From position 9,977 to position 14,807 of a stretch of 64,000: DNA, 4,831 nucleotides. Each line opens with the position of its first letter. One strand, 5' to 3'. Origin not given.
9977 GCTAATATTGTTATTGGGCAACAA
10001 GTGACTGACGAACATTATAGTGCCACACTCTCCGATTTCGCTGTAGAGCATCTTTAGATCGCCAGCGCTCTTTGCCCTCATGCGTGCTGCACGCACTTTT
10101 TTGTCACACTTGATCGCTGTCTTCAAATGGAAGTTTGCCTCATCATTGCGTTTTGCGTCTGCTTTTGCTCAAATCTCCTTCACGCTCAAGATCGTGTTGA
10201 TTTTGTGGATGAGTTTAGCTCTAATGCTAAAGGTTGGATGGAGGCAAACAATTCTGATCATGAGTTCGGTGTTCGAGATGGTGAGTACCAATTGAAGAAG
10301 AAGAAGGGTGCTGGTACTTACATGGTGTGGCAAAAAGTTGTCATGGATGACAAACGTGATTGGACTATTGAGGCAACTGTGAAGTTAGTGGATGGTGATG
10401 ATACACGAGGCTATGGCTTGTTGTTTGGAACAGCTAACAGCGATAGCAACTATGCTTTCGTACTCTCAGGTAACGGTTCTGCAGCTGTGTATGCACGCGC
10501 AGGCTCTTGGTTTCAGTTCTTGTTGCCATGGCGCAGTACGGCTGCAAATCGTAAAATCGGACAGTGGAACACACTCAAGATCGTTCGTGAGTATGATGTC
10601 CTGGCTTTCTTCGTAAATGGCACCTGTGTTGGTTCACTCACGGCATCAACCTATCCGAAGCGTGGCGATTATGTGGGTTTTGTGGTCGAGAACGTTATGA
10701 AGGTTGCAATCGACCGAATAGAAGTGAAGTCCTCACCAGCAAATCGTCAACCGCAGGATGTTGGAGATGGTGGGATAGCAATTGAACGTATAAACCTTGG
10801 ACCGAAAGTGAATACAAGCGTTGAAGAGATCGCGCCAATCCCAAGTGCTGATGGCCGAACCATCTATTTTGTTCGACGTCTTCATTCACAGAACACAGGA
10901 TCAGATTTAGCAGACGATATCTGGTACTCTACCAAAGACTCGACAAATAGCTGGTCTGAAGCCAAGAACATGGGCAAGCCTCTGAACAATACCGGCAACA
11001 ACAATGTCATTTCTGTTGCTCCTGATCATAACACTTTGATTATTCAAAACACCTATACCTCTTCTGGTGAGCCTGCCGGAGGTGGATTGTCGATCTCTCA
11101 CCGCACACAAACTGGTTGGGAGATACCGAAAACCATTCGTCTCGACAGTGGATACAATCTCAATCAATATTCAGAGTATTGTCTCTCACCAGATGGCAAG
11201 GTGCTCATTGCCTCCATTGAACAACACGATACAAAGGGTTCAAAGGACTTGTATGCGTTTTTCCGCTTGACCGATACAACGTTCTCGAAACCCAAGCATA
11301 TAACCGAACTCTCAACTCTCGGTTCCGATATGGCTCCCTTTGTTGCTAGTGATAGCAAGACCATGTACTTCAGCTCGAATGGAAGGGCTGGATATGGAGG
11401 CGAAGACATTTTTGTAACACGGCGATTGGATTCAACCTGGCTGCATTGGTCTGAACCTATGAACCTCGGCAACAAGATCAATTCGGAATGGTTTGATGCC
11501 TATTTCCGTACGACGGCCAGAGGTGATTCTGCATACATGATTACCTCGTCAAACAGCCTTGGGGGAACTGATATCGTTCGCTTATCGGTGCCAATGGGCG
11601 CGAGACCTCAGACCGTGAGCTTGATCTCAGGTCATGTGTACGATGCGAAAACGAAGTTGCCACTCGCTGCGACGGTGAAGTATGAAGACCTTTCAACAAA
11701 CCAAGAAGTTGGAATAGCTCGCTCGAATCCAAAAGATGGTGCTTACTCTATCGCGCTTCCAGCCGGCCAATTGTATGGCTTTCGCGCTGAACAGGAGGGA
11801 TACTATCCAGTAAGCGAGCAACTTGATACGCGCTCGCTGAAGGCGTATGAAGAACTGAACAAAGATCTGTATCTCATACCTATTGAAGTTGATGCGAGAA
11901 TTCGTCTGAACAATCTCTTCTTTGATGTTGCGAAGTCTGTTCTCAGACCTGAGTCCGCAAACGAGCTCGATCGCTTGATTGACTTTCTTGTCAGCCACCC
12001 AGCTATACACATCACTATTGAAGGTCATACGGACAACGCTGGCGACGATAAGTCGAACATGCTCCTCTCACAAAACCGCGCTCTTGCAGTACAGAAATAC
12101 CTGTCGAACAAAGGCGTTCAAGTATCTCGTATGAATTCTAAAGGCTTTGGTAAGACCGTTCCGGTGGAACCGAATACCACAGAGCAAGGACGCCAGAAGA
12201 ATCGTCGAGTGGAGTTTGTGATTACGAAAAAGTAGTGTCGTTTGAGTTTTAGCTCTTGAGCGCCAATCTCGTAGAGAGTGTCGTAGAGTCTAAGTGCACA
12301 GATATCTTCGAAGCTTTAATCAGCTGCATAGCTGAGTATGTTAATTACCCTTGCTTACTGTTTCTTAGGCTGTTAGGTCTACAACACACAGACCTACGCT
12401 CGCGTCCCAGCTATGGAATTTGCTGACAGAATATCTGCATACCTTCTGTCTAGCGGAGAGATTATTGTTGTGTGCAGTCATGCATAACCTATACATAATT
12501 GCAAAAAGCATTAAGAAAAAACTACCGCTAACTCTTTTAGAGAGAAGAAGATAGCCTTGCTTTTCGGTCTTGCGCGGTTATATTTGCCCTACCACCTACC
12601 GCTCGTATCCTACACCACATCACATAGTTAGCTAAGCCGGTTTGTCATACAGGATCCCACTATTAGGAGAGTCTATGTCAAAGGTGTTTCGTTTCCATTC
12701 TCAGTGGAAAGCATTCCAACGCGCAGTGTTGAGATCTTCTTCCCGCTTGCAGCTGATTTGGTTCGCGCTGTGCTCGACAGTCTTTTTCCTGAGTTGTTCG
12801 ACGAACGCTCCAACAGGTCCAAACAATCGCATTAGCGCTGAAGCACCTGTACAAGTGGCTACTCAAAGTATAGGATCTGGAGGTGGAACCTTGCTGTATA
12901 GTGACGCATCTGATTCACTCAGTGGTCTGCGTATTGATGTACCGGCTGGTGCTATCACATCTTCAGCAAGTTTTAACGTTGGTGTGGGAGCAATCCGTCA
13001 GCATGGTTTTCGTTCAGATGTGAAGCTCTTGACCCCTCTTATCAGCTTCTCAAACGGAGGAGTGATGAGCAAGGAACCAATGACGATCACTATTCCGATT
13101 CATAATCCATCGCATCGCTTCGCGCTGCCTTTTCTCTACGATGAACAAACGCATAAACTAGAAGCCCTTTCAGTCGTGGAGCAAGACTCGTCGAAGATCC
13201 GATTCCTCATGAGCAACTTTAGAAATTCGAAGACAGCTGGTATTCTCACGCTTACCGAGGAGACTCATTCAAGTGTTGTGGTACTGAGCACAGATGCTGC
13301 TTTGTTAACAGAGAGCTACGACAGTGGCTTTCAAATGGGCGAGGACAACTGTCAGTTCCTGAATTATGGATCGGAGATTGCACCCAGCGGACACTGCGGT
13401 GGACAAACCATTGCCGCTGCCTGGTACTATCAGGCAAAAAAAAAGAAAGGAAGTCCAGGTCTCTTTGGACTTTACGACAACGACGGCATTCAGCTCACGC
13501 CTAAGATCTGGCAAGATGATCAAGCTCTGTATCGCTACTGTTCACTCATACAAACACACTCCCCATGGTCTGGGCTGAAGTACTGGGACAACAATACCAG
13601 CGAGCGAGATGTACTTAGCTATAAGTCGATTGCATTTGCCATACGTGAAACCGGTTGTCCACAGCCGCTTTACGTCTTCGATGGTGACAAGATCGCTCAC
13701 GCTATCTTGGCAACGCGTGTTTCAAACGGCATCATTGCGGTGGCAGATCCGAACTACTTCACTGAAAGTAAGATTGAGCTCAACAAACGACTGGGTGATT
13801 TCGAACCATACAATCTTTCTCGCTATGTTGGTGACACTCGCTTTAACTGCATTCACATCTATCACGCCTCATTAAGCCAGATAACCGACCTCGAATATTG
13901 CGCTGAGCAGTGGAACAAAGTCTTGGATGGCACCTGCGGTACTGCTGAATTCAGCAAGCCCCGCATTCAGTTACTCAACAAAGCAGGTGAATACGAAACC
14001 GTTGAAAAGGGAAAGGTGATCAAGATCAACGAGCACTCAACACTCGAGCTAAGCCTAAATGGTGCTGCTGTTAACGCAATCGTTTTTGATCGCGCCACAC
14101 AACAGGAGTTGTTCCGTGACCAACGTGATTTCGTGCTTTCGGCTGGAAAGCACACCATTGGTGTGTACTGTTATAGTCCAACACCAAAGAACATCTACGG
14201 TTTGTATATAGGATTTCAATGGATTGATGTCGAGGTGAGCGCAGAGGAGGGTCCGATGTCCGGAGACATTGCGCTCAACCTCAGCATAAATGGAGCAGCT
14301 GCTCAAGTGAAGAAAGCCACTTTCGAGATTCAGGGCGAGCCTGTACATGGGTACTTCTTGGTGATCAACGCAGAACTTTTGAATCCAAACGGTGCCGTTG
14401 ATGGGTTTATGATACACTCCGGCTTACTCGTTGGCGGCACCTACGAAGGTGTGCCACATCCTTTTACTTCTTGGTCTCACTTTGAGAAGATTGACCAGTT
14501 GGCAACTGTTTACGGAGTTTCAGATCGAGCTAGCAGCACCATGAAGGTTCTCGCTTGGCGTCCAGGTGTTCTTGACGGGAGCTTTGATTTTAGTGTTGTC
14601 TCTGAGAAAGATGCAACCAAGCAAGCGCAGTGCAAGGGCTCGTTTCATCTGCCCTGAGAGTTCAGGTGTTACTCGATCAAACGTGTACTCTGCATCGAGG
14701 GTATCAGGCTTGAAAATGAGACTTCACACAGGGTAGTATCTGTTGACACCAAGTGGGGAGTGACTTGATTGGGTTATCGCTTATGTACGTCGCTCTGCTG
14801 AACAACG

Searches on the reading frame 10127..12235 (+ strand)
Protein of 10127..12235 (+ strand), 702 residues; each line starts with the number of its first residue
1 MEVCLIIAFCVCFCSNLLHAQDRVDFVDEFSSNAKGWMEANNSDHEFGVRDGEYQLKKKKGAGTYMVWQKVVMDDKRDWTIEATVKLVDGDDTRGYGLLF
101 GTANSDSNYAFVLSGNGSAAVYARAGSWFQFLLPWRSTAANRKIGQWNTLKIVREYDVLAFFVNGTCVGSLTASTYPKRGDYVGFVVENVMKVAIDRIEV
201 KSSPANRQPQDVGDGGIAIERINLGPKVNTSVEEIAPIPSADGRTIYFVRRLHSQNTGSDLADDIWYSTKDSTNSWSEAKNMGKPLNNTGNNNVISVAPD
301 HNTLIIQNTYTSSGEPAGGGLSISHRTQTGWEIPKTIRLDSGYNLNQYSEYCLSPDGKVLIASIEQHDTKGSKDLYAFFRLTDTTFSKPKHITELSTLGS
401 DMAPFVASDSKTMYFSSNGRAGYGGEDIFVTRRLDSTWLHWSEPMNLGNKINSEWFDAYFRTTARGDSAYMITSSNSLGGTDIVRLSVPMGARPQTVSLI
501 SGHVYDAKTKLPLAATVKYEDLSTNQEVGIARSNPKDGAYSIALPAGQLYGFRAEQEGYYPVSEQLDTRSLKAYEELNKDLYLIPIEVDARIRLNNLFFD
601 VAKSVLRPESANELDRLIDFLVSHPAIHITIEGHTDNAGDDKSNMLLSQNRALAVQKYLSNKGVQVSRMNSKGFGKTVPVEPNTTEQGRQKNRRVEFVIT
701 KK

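Call 43: search_protein_families(library=pfam, proteins=[window:10127-12235:+], max_evalue=0.0001)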
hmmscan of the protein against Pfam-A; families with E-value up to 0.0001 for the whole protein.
window:10127-12235:+ (702 aa): 4 families
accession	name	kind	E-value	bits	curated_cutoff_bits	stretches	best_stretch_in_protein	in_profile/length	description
PF00691.25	OmpA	-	1.1e-23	83.8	27.2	1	598-693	1-98/98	OmpA family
PF07676.18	PD40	-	6.6e-14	51.9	20.9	1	395-430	5-38/38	WD40-like Beta Propeller Repeat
PF13385.13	Laminin_G_3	-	2e-06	28.5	27.6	1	61-179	2-113/151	Concanavalin A-like lectin/glucanases superfamily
PF06439.18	3keto-disac_hyd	-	1.1e-05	26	26.8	1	32-186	9-173/187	3-keto-disaccharide hydrolase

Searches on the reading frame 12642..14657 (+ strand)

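Call 43: search_protein_families(library=pfam, proteins=[window:12642-14657:+], max_evalue=0.0001)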
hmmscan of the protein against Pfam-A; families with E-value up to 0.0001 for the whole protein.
window:12642-14657:+ (671 aa): 1 family
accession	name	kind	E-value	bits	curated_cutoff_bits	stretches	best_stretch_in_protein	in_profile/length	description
PF21732.2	DUF6864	-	2.2e-05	24.7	27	0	137-204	11-79/114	Domain of unknown function (DUF6864)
